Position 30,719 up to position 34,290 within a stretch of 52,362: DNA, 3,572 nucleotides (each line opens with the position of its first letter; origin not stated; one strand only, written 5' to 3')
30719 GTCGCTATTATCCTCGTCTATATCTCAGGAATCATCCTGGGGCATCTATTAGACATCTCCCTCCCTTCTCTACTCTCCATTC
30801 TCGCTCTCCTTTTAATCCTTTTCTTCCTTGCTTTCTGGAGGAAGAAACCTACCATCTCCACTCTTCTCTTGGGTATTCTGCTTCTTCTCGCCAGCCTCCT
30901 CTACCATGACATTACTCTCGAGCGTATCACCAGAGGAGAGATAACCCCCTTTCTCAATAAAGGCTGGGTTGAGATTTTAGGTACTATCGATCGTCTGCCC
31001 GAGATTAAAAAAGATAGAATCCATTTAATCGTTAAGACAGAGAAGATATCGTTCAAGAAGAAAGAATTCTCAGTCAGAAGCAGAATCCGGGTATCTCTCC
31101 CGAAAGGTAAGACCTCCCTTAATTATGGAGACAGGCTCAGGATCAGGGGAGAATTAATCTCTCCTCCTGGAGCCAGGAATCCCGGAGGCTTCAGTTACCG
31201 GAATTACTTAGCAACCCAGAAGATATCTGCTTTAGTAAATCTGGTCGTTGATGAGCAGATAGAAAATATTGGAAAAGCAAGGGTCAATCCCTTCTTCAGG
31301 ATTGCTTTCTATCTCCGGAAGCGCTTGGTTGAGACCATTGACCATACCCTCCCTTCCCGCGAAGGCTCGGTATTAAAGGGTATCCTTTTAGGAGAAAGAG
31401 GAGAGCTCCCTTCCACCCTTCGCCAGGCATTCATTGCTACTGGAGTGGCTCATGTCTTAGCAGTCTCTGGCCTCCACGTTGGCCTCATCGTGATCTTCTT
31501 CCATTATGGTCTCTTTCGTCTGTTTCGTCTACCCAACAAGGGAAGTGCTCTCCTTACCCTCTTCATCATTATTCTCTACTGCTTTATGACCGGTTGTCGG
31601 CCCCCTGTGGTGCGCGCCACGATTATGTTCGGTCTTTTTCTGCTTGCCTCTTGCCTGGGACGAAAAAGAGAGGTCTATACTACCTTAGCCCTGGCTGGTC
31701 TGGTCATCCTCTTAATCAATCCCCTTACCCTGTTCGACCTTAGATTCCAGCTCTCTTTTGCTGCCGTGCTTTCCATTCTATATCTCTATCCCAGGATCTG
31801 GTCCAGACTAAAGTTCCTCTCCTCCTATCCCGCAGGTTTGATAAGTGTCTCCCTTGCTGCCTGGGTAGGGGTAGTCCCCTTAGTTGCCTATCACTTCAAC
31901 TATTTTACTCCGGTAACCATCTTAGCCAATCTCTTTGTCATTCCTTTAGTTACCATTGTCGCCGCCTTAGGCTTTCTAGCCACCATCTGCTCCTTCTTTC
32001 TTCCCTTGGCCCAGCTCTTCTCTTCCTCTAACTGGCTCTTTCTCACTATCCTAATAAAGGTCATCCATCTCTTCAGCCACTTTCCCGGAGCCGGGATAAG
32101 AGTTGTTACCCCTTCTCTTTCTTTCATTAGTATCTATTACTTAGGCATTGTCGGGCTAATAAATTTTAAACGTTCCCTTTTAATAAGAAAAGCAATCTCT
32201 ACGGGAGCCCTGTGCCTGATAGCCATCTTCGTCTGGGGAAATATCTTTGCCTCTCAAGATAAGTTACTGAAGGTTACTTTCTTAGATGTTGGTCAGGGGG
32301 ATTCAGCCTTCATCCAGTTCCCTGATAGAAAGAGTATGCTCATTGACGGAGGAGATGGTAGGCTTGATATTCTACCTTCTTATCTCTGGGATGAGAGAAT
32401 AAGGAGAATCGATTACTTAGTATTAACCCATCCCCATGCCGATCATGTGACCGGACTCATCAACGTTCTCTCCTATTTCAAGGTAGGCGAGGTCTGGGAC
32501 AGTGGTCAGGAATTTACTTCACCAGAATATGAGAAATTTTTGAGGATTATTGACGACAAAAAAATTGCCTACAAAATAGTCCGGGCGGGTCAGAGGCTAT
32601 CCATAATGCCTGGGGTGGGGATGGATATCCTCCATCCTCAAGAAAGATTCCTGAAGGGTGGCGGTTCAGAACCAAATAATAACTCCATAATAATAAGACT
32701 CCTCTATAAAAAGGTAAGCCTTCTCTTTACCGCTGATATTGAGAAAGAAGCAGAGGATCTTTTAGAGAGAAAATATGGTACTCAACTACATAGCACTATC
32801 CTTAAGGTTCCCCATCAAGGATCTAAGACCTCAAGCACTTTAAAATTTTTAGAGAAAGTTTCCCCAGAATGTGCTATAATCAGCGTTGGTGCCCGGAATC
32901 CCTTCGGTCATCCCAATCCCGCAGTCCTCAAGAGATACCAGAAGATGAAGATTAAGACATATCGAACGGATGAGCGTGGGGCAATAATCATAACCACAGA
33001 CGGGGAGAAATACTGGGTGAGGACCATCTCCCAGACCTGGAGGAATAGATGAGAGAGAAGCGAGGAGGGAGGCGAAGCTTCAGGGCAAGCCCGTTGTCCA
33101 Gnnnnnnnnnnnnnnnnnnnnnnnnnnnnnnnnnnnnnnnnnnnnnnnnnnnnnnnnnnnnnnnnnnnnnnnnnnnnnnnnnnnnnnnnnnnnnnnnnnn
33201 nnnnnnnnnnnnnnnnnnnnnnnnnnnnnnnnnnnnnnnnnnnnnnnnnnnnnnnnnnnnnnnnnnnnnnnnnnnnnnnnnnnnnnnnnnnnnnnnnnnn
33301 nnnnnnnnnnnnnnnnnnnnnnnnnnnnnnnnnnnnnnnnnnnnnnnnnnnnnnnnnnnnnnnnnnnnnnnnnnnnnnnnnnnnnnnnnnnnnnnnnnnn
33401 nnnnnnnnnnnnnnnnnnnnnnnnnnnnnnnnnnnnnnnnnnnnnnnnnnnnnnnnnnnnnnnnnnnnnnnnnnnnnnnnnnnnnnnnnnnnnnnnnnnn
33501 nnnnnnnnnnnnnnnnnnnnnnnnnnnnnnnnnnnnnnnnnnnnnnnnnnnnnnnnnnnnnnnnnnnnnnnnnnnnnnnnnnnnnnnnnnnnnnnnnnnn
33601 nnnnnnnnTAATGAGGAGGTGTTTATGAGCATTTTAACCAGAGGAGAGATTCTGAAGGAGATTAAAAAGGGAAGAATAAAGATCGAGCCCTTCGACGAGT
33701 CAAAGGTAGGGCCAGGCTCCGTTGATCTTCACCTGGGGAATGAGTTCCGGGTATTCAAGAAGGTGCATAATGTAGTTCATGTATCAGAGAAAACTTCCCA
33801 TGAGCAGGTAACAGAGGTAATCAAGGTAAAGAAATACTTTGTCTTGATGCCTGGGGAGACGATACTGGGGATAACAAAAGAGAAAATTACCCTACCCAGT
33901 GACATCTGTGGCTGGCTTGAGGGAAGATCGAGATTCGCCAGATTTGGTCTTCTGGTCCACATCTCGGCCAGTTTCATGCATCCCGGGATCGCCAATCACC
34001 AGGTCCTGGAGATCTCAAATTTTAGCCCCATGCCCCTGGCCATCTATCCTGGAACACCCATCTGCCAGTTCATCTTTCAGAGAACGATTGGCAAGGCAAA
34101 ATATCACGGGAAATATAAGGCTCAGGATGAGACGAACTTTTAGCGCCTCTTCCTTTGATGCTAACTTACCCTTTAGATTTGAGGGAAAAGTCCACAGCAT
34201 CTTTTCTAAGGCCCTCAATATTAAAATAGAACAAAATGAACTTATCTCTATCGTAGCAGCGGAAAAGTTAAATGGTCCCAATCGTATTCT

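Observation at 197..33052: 33-kb co-directional DNA-uptake supercluster: pseudopilus, PilMNOPQ, two ComEC, three ComEA and an extra nuclease/membrane layer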

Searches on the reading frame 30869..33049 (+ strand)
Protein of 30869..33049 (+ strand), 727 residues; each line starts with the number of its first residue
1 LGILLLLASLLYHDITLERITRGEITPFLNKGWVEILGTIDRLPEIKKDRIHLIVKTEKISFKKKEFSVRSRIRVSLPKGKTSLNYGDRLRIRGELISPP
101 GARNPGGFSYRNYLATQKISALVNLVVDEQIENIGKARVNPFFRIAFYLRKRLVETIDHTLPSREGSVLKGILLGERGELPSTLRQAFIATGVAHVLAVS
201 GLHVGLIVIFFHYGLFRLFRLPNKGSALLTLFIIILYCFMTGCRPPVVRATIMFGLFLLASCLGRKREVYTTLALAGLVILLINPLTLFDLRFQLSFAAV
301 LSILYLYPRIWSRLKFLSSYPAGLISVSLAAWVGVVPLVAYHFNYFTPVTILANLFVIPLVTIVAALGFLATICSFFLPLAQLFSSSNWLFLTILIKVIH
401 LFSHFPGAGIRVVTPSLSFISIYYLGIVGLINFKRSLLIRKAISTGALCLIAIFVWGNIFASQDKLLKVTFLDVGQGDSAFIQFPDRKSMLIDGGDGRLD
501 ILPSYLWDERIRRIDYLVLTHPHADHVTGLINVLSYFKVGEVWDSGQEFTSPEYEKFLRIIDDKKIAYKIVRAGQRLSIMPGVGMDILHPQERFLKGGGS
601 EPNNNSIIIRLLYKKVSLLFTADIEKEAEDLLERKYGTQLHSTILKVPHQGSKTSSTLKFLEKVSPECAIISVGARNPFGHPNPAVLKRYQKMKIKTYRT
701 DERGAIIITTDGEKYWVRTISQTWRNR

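Call 5: search_protein_families(library=pfam, proteins=[window:30869-33049:+], max_evalue=0.01)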
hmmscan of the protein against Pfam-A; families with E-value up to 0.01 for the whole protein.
window:30869-33049:+ (727 aa): 5 families
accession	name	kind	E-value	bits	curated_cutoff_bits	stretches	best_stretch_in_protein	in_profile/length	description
PF03772.21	Competence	-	4.1e-64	217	23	1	172-431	1-264/270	Competence protein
PF13567.11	DUF4131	-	6.1e-26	91.5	31.6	1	3-125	36-159/165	Domain of unknown function (DUF4131)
PF00753.33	Lactamase_B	-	2.6e-15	57.3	22.7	1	473-674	2-195/196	Metallo-beta-lactamase superfamily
PF12706.13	Lactamase_B_2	-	0.00014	21.9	27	1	508-579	25-98/200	Beta-lactamase superfamily domain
PF25281.1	MBL_MAP1B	-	0.0043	16.6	37.6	1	474-541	28-91/279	MAP1B MBL-like domain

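Call 47: search_protein_families(library=ncbifam, proteins=[window:30869-33049:+], max_evalue=0.01)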
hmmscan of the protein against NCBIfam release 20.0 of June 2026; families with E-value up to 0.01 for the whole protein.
window:30869-33049:+ (727 aa): 11 families
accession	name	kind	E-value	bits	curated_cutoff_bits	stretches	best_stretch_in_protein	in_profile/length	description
TIGR00361.1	ComEC_Rec2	equivalog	4.9e-90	302.5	190.05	1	40-704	18-663/663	DNA internalization-related competence protein ComEC/Rec2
NF008580.0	PRK11539.1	equivalog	6.4e-57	193.4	969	1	148-719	181-737/758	ComEC family protein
TIGR00360.1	ComEC_N-term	subfamily_domain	1.8e-29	103.2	36.5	1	193-365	1-168/171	ComEC/Rec2-related protein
NF049846.1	blaAHM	exception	2.2e-23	82.6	590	1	464-717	60-302/304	AHM family subclass B3-like metallo-beta-lactamase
NF045979.1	ComEC_MAG0480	equivalog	1.4e-18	66.9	150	1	169-430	199-448/461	MAG0480 family ComEC-like protein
NF041809.1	Avs1a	equivalog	6.2e-09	35.1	420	1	599-690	248-341/387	AVAST type 1 anti-phage system MBL fold metallo-hydrolase Avs1a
NF000801.0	PRK00055.1-3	equivalog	2.1e-06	27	252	1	480-539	23-79/307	ribonuclease Z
TIGR02651.1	RNase_Z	equivalog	3.1e-05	23.2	292.95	1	479-539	20-77/302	ribonuclease Z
NF058524.1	6A-MBL_enzyme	equivalog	0.00052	19.2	220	0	474-534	4-77/346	anti-phage 6A-MBL system MBL-fold protein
NF038231.1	MBL_Geo_Pelo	equivalog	0.001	18.7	360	1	488-533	44-85/250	GPMC system MBL fold metallohydrolase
NF002558.0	PRK02126.1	subfamily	0.0036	16.4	315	1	481-533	20-67/345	ribonuclease Z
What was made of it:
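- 30671..33052 (+): g27, canonical ComEC with an intact MBL (HPHADH). The start is probably ATC 30671; the listed ORF starts at TTG 30869. TIGR00361 302.5 bits against a cut-off of 190 (call 47).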

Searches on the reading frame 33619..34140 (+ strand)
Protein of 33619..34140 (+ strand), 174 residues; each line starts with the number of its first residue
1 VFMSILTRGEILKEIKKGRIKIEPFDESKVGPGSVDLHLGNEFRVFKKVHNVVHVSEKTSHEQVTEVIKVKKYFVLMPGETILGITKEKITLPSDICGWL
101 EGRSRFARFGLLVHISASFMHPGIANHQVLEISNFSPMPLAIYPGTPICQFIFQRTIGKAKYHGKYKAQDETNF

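Call 5: search_protein_families(library=pfam, proteins=[window:33619-34140:+], max_evalue=0.01)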
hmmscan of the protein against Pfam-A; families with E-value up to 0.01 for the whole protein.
window:33619-34140:+ (174 aa): 3 families
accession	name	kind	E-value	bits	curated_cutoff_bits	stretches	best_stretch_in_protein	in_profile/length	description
PF22769.1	DCD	-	2.5e-47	161.2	27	1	5-155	1-152/153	dCTP deaminase-like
PF06559.16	DCD_N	-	0.00018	21.8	21.4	1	5-115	4-117/164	2'-deoxycytidine 5'-triphosphate deaminase (DCD) N-terminal domain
PF00692.24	dUTPase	-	0.0029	17.8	22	1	68-156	18-104/129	dUTPase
